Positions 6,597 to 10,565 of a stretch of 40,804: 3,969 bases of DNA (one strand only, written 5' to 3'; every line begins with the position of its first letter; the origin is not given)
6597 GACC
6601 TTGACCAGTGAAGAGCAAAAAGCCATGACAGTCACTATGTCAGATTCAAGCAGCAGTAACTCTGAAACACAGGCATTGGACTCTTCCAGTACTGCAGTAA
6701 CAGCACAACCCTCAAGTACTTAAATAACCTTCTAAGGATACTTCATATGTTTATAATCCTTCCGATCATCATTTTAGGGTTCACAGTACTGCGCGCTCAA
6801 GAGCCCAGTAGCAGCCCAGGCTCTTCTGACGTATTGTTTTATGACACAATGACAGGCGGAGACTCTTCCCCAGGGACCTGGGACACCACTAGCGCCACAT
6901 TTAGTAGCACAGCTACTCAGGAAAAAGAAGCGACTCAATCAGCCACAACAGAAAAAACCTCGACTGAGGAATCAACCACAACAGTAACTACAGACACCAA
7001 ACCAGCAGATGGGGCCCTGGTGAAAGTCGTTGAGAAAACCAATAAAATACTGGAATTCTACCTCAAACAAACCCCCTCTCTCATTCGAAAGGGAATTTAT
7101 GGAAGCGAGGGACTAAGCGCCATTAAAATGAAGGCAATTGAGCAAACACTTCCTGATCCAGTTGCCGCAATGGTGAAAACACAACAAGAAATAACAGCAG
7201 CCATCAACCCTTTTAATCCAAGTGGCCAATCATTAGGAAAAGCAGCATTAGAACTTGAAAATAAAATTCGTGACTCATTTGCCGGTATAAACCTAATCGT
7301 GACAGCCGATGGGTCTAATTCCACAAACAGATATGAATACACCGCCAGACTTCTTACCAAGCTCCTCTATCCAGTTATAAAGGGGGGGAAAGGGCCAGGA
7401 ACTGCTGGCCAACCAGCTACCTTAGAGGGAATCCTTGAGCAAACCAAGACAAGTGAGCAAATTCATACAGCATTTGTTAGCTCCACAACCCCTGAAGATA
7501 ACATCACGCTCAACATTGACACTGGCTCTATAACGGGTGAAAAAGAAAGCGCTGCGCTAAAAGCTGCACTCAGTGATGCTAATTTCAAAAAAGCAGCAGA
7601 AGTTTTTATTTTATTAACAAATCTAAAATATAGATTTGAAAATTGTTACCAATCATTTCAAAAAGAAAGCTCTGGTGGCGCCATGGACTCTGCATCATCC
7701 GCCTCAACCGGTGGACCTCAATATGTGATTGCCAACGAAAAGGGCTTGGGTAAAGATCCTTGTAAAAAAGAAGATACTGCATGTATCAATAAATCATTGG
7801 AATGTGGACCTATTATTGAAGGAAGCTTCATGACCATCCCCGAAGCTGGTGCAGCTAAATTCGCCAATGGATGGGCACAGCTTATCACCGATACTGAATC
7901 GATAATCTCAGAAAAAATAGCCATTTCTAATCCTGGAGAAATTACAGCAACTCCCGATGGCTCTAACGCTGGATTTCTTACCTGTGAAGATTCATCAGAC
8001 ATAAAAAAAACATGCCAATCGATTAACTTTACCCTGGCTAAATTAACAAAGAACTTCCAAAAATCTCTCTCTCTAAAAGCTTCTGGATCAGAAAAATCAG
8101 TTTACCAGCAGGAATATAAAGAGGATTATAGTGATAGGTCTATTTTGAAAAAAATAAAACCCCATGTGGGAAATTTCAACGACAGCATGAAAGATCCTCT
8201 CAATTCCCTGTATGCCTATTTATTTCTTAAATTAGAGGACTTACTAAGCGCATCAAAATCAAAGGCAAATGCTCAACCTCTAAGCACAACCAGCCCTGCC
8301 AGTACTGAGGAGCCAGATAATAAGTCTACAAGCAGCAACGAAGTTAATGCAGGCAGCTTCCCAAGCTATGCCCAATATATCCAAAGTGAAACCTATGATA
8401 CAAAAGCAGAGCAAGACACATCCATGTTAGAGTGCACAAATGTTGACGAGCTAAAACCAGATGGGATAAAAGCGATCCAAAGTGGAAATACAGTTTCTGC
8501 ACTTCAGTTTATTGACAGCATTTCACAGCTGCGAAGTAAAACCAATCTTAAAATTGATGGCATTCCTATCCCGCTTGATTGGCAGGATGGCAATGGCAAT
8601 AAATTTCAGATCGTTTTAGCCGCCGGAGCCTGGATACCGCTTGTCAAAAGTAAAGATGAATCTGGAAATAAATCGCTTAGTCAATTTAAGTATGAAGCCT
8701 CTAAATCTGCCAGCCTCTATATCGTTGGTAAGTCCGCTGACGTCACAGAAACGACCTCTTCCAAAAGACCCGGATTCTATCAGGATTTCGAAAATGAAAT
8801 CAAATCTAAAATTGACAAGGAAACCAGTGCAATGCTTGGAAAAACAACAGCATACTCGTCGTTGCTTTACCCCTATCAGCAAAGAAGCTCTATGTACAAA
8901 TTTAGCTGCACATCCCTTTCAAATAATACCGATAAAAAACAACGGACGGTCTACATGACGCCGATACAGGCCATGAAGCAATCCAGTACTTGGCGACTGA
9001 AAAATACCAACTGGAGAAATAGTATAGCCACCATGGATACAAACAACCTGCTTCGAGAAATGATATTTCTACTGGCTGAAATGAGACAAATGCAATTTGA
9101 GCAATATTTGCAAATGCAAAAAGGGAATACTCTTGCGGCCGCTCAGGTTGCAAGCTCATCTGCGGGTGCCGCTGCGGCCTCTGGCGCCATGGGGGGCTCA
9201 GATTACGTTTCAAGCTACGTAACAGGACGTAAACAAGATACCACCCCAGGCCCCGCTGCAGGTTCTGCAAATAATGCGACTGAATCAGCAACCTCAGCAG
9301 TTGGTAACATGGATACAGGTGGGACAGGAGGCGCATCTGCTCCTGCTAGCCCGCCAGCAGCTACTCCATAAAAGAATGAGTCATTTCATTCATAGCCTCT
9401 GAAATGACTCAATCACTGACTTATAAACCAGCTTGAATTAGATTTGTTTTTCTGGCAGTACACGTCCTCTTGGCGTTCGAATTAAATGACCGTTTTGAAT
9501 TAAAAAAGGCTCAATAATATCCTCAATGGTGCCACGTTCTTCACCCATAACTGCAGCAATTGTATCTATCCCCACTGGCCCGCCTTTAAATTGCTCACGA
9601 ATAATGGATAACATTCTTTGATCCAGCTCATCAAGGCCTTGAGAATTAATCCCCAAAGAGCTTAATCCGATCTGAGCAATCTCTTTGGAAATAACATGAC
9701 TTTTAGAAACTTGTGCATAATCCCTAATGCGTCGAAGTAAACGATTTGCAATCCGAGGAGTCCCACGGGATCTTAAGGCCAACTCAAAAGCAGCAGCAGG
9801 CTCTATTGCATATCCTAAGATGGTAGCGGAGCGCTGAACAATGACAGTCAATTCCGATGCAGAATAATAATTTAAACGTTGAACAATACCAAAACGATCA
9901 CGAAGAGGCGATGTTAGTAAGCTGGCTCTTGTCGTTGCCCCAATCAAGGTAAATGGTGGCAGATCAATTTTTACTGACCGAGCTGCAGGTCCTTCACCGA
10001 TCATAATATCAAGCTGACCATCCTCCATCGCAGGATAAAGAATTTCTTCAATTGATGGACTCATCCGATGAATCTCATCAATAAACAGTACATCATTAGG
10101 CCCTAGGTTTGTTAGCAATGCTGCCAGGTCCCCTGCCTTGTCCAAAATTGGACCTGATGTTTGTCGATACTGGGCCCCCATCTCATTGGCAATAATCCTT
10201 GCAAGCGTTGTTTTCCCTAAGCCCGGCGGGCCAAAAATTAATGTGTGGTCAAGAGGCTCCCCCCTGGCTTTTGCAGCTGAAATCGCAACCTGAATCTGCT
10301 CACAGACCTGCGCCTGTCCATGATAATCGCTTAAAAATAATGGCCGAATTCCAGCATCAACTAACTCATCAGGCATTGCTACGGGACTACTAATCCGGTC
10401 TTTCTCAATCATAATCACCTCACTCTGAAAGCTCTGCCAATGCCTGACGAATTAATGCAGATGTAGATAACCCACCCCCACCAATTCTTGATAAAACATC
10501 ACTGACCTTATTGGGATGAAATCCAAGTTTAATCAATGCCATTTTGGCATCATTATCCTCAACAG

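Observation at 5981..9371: Stand-alone icmW operon detached from all other Dot/Icm genes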

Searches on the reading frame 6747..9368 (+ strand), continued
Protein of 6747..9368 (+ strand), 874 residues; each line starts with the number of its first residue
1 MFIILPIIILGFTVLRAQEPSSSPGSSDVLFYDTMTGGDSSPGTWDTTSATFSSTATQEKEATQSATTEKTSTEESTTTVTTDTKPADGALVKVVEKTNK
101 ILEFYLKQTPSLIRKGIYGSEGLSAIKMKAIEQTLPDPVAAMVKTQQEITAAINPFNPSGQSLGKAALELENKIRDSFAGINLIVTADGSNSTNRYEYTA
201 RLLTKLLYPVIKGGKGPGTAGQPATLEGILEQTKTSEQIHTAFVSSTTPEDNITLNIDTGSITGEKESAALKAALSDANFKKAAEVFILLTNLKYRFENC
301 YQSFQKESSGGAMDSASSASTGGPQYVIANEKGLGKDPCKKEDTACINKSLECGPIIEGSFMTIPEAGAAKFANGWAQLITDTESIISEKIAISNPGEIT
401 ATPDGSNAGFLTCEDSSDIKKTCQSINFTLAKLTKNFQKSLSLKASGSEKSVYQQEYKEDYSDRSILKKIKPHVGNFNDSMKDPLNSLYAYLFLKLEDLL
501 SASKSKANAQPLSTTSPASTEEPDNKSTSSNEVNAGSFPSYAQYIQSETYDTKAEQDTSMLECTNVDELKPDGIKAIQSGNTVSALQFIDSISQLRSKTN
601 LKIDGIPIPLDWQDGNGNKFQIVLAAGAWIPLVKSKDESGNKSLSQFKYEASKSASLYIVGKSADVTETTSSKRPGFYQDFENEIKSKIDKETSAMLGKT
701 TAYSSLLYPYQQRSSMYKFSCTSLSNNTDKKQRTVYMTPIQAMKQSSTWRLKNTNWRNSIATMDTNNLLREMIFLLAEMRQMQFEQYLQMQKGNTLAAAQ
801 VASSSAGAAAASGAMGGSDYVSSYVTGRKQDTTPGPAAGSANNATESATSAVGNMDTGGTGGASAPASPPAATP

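Call 75: predict_structure(alignment_id=A5)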
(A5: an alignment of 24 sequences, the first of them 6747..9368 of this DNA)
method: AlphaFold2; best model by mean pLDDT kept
length: 874 residues; sequences in the alignment: 24
mean_pLDDT: 56.1   pTM: 0.55
mean pLDDT of the five models: 56.1, 53.7, 51.9, 51.0, 47.5
residues with pLDDT >= 90: 15; 70-90: 273; 50-70: 190; < 50: 396
segments of 3 or more residues with pLDDT < 50: 1-89, 112-142, 149-192, 215-239, 308-325, 332-337, 357-363, 443-450, 454-462, 505-580, 641-645, 724-727, 807-821, 825-874
pLDDT, mean of each block of 10 residues (from residue 1): 36 33 30 27 35 34 29 30 41 58 61 44 44 44 50 41 43 37 39 67 82 48 42 48 70 77 79 89 91 88 62 31 49 47 53 58 51 70 84 63 58 78 87 84 50 47 66 85 88 87 47 27 29 31 32 35 43 42 70 65 68 56 77 62 55 58 55 71 78 75 77 70 52 68 75 74 68 78 79 76 59 39 46 31 30 30 30 30
secondary structure, 60 per line:
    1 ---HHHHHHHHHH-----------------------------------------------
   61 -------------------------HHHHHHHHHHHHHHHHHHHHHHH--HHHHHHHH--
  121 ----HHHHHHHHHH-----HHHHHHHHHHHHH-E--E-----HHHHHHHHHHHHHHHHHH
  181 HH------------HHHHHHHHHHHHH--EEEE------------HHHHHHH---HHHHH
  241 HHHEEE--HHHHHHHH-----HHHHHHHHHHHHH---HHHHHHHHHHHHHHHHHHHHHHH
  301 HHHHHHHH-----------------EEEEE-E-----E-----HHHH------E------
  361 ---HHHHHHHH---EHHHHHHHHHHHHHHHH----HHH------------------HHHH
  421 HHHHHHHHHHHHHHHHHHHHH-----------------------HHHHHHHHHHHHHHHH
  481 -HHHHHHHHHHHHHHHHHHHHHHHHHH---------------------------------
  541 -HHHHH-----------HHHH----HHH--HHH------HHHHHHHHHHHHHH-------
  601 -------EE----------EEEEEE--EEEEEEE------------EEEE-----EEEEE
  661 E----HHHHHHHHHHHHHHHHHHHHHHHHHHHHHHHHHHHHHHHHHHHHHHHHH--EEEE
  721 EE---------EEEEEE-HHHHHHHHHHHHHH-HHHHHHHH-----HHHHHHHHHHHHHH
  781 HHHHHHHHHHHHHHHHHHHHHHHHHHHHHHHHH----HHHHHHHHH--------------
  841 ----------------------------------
elements in order (helices of 4 or more, strands of 3 or more residues): H4-13 H86-108 H111-118 H125-134 H140-152 H163-182 H195-207 E210-213 H226-232 H236-243 E244-246 H249-256 H262-274 H278-308 E326-330 H344-347 H364-371 H376-391 H417-441 H465-480 H482-507 H542-546 H558-561 H580-593 E620-625 E628-634 E647-650 E656-661 H666-714 E717-722 E732-737 H739-752 H754-761 H767-813 H818-826

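Call 77: fold_search(model_id=the predicted structure, library=pdb)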
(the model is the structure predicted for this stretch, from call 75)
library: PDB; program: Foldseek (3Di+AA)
matches with E <= 10: 47; with E <= 0.001: 0
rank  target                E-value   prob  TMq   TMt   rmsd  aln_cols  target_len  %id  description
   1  7m7a_A                1.7e+00  0.05  0.08  0.11  26.3       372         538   13  Legionella pneumophila MavQ lipid kinase (released 2021-04-28)
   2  3r6n_B                2.1e+00  0.03  0.07  0.11  26.2       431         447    9  Crystal structure of a rigid four spectrin repeat fragment of the human desmoplakin plakin domain (released 2011-05-11)
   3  9y6s_8q               2.9e+00  0.02  0.08  0.10  33.9       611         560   12  96-nm repeat of the Leishmania tarentolae doublet microtubule (released 2025-12-17)
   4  2o8b_A                3.2e+00  0.09  0.07  0.07  18.0       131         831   11  human MutSalpha (MSH2/MSH6) bound to ADP and a G T mispair (released 2007-06-05)
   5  6egc                  3.4e+00  0.13  0.09  0.34  10.1       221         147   13  Single-chain version of 2L4HC2_23 (PDB 5J0K) (released 2019-05-29)
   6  8r5s_D                3.5e+00  0.07  0.09  0.25  18.1       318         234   11  t113 - De-novo designed soluble homotetramer (released 2024-11-27)
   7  2o8f_A                3.7e+00  0.07  0.07  0.07  19.0       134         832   10  human MutSalpha (MSH2/MSH6) bound to DNA with a single base T insert (released 2007-06-05)
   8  7x8v_E                4.0e+00  0.08  0.08  0.30  12.4       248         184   10  Cooperative regulation of PBI1 and MAPKs controls WRKY45 transcription factor in rice immunity (released 2022-04-06)
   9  2xub                  4.0e+00  0.02  0.07  0.12  27.1       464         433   10  Human RPC62 subunit structure (released 2011-03-02)
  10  8q72_E                4.2e+00  0.03  0.09  0.15  44.5       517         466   11  E. coli plasmid-borne JetABCD(E248A) core in a cleavage-competent state (released 2024-01-31)
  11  2b5u_A                4.4e+00  0.12  0.12  0.19  15.1       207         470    9  Crystal Structure Of Colicin E3 V206C Mutant In Complex With Its Immunity Protein (released 2006-11-07)
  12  7x8v_A                4.4e+00  0.08  0.07  0.29  14.4       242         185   10  Cooperative regulation of PBI1 and MAPKs controls WRKY45 transcription factor in rice immunity (released 2022-04-06)
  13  8qkd                  4.6e+00  0.03  0.08  0.18  25.4       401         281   11  X-ray crystal structure of a de novo designed single-chain parallel coiled-coil alpha-helical barrel with 5 inner helice (released 2024-07-03)
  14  7nsh_BG               4.6e+00  0.03  0.05  0.18  24.8       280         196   12  39S mammalian mitochondrial large ribosomal subunit with mtRRF (post) and mtEFG2 (released 2021-05-05)
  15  1w7a_B                4.8e+00  0.03  0.06  0.07  13.6       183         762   11  ATP bound MutS (released 2004-09-10)
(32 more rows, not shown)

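Call 85: find_encoding_contigs(protein=P0130, flank=8000, max_places=1)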
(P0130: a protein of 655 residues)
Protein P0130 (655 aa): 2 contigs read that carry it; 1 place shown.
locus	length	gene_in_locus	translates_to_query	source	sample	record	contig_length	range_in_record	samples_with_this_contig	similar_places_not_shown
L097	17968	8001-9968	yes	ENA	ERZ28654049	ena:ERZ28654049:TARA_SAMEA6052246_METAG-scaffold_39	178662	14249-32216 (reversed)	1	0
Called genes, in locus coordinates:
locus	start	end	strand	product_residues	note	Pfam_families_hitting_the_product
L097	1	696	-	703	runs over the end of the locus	PF13328:HD_4, PF01966:HD, PF04607:RelA_SpoT, PF02824:TGS, PF28438:RelA_RIS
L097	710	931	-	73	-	PF01192:RNA_pol_Rpb6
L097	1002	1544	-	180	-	PF00625:Guanylate_kin, PF13238:AAA_18 (weak)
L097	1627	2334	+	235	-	PF01138:RNase_PH, PF03725:RNase_PH_C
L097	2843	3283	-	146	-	-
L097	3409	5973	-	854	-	PF00330:Aconitase, PF00694:Aconitase_C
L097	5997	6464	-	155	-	PF00436:SSB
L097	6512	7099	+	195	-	-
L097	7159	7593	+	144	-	PF23130:IcmW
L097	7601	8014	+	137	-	-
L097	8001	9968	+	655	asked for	-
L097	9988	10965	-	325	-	PF05496:RuvB_N, PF00004:AAA, PF07728:AAA_5 (faint), PF17864:AAA_lid_4, PF05491:WHD_RuvB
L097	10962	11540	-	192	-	PF01330:RuvA_N, PF14520:HHH_5, PF00633:HHH (faint), PF07499:RuvA_C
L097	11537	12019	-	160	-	PF02075:RuvC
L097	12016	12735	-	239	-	PF20772:TACO1_YebC_N, PF01709:Transcrip_reg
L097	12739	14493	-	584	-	PF01336:tRNA_anti-codon, PF00152:tRNA-synt_2, PF02938:GAD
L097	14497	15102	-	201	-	PF04367:DUF502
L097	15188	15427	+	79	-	PF02954:HTH_8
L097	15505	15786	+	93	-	-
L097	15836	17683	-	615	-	PF13589:HATPase_c_3, PF00183:HSP90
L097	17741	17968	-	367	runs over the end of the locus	PF04542:Sigma70_r2, PF04545:Sigma70_r4 (faint)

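Call 86: find_encoding_contigs(protein=P0138, flank=8000, max_places=1)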
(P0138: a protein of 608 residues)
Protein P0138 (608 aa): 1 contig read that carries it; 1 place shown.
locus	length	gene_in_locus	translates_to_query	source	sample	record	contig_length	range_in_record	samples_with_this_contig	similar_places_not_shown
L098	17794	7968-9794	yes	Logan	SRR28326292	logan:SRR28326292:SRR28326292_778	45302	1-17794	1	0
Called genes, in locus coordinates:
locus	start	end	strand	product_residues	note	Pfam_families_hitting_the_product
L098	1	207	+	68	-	?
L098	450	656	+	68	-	-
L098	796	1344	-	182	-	-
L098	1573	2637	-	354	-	-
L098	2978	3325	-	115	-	-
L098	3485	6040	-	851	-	PF00330:Aconitase, PF00694:Aconitase_C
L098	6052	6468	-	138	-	PF00436:SSB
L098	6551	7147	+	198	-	-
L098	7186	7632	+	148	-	PF23130:IcmW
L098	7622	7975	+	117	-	-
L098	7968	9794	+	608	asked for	-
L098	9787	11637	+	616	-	-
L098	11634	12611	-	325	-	PF05673:DUF815 (faint), PF05496:RuvB_N, PF00004:AAA, PF07728:AAA_5 (faint), PF17864:AAA_lid_4, PF05491:WHD_RuvB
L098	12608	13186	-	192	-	PF01330:RuvA_N, PF00633:HHH (faint), PF14520:HHH_5, PF07499:RuvA_C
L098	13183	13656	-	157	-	PF02075:RuvC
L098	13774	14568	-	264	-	PF00561:Abhydrolase_1 (weak), PF12697:Abhydrolase_6, PF12146:Hydrolase_4 (weak)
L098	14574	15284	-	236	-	PF20772:TACO1_YebC_N, PF01709:Transcrip_reg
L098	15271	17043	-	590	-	PF01336:tRNA_anti-codon, PF00152:tRNA-synt_2, PF02938:GAD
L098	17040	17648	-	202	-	PF04367:DUF502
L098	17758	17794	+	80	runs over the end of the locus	PF02954:HTH_8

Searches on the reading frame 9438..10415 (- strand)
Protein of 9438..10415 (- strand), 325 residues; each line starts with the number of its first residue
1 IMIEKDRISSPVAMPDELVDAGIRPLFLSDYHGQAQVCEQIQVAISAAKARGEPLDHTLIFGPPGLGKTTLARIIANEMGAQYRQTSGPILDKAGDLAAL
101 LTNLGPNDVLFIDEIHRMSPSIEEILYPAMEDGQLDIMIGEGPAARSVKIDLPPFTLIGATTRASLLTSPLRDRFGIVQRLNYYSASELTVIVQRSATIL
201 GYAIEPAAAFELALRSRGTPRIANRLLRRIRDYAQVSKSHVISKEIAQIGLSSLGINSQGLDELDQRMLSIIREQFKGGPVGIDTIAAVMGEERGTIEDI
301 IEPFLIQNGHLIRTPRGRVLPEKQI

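Call 8: search_protein_families(library=pfam, proteins=[window:9438-10415:-], max_evalue=0.001)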
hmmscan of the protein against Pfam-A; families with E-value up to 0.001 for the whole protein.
window:9438-10415:- (325 aa): 14 families
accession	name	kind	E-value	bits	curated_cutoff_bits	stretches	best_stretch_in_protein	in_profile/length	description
PF05496.18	RuvB_N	-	8.2e-77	256.8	27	1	23-181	1-159/159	Holliday junction DNA helicase RuvB P-loop domain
PF17864.7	AAA_lid_4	-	9.4e-29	99.4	27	1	184-256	1-73/74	RuvB AAA lid domain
PF05491.19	RuvB_C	-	1.6e-22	79.6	24.7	1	259-323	2-66/72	RuvB C-terminal winged helix domain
PF00004.35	AAA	-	3.6e-21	76.4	21.2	1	59-181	2-129/131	ATPase family associated with various cellular activities (AAA)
PF07728.20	AAA_5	-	1.2e-09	38.7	22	1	57-175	1-139/139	AAA domain (dynein-related subfamily)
PF01078.27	Mg_chelatase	-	2.1e-05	24.5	20.3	0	30-77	4-44/207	Magnesium chelatase, subunit ChlI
PF07726.17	AAA_3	-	5.2e-05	23.6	27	0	57-85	1-29/131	ATPase family associated with various cellular activities (AAA)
PF13401.12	AAA_22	-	6.5e-05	23.7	27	0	58-79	8-29/130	AAA domain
PF13191.12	AAA_16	-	0.0001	23.3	32.6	0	39-82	10-51/167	AAA ATPase domain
PF07724.20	AAA_2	-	0.00011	22.7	27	0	106-136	75-105/166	AAA domain (Cdc48 subfamily)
PF20720.3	nSTAND3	-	0.00026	21.1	27.2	1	57-114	19-73/155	Novel STAND NTPase 3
PF00158.32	Sigma54_activat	-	0.00029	21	20.2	0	108-138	95-125/168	Sigma-54 interaction domain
PF03215.21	Rad17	-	0.00035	21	23.8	1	40-92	30-82/186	Rad17 P-loop domain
PF13173.12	AAA_14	-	0.0005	20.5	27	1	58-137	5-93/129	AAA domain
